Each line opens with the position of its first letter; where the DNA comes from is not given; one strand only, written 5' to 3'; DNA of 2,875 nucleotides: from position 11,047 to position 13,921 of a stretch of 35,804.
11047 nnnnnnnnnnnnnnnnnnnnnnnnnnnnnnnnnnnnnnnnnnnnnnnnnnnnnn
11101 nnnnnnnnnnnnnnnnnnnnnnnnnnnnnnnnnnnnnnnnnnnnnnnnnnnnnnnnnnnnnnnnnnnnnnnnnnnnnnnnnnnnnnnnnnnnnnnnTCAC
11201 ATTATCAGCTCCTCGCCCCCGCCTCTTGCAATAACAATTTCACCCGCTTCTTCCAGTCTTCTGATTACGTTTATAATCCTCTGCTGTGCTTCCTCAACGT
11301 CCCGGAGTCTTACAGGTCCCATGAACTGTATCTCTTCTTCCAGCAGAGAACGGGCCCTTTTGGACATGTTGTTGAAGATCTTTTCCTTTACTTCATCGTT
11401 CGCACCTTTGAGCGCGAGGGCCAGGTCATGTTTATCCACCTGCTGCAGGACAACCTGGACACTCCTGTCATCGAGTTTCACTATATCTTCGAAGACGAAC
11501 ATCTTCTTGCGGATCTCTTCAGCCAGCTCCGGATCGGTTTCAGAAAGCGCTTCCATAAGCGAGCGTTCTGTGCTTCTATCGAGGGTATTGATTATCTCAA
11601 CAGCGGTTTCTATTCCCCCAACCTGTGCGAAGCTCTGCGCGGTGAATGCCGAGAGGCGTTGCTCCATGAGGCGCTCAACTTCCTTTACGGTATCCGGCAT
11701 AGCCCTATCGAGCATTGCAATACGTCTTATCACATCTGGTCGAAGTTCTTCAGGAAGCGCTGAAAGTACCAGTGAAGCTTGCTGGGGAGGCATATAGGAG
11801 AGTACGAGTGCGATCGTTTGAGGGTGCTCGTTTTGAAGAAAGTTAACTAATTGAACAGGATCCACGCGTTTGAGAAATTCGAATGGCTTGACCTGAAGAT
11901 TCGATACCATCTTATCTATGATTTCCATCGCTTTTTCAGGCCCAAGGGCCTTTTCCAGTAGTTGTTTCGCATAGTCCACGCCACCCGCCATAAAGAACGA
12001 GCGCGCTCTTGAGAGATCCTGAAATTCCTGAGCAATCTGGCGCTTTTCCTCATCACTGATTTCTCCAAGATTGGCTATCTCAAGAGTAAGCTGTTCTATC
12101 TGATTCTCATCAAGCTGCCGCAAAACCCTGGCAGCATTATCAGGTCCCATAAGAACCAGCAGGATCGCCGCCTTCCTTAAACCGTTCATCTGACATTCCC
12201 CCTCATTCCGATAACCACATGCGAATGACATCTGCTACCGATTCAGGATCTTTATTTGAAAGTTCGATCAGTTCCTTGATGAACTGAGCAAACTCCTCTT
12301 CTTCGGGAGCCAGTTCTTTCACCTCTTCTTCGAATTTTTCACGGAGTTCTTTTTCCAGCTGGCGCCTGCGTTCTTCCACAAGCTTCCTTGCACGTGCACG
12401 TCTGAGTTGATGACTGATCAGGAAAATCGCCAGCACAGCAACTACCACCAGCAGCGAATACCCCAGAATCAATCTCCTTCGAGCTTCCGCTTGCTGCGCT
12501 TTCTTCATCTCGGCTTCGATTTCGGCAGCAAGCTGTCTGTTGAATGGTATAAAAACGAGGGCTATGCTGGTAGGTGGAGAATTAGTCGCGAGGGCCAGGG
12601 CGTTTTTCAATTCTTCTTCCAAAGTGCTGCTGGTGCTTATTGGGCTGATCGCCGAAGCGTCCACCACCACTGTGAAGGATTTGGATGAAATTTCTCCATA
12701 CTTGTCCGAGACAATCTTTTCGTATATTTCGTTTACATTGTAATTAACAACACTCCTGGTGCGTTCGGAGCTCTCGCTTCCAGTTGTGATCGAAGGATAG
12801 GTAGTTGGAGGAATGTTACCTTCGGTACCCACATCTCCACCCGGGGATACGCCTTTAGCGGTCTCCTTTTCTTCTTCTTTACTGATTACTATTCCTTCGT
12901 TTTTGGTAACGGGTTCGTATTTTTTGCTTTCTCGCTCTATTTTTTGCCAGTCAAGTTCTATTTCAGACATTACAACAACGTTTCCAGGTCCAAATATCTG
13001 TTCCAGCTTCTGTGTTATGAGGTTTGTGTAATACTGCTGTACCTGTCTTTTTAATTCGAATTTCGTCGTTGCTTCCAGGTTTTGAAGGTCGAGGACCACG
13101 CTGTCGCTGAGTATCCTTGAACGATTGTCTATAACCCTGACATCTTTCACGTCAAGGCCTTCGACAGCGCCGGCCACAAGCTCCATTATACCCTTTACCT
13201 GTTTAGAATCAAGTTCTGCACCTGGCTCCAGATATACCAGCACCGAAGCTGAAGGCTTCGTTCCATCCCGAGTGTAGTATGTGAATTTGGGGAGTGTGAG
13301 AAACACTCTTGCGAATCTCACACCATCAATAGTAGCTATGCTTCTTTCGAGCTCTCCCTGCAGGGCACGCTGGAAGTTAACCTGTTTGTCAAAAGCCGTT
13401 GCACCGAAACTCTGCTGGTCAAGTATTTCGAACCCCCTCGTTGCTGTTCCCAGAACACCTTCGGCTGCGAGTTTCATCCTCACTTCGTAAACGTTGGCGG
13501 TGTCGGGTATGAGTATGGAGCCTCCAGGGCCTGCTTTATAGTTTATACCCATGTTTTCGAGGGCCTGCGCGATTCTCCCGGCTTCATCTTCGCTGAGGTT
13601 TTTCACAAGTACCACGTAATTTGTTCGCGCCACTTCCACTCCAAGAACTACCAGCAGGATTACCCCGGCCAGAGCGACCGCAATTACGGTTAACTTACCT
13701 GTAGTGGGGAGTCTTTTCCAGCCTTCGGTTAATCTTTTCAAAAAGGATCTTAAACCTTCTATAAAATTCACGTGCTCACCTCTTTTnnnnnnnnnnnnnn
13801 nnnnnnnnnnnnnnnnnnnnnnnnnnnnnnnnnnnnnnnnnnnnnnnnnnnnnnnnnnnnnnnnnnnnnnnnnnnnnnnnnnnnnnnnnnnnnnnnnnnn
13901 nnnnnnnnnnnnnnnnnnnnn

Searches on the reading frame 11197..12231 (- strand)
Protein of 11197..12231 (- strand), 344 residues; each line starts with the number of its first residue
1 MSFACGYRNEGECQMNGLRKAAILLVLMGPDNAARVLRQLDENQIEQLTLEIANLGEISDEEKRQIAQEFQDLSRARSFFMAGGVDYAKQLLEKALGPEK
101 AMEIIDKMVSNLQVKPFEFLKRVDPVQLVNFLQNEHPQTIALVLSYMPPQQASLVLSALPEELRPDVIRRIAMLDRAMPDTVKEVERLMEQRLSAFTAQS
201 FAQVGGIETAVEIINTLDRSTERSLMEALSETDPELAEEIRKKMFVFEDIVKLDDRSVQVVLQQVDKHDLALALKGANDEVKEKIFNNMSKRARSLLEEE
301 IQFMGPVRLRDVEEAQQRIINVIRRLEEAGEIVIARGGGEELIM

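Call 7: search_protein_families(library=pfam, proteins=[window:11197-12231:-], max_evalue=0.001)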
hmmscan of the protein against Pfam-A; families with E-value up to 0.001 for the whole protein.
window:11197-12231:- (344 aa): 4 families
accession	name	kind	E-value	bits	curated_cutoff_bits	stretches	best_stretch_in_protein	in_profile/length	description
PF01706.21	FliG_C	-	5.5e-50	168.6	23.3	1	227-334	1-108/108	FliG C-terminal domain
PF14842.11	FliG_N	-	1.1e-40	138.9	25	2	14-117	1-104/104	FliG N-terminal domain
PF14841.11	FliG_M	-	2.6e-34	117.7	25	2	125-199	1-75/76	FliG middle domain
PF03448.22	MgtE_N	-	4e-12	47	25.9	0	209-299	5-95/102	MgtE intracellular N domain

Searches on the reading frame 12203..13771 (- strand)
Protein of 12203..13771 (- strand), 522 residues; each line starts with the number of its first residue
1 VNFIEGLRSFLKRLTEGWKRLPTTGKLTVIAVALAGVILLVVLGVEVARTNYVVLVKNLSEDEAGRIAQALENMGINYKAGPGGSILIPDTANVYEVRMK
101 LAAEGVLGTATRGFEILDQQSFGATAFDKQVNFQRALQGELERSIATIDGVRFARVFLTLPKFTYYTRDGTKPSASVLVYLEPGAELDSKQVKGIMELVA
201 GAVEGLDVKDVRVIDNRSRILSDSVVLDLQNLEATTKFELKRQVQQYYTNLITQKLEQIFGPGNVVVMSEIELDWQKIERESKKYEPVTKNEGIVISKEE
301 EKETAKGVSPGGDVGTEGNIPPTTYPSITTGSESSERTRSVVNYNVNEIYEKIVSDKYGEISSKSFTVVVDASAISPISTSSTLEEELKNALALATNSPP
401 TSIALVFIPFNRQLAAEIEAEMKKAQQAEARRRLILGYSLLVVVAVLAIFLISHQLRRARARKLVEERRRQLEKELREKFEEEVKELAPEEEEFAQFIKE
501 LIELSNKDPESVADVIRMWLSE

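Call 7: search_protein_families(library=pfam, proteins=[window:12203-13771:-], max_evalue=0.001)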
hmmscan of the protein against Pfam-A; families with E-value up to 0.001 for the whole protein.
window:12203-13771:- (522 aa): 2 families
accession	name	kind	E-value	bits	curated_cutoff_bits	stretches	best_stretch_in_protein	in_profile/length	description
PF01514.23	YscJ_FliF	-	2.4e-57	194.1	24.4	1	48-222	2-178/179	Secretory protein of YscJ/FliF family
PF08345.17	YscJ_FliF_C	-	1.6e-19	71.2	23.8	1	256-391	1-122/147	Flagellar M-ring protein C-terminal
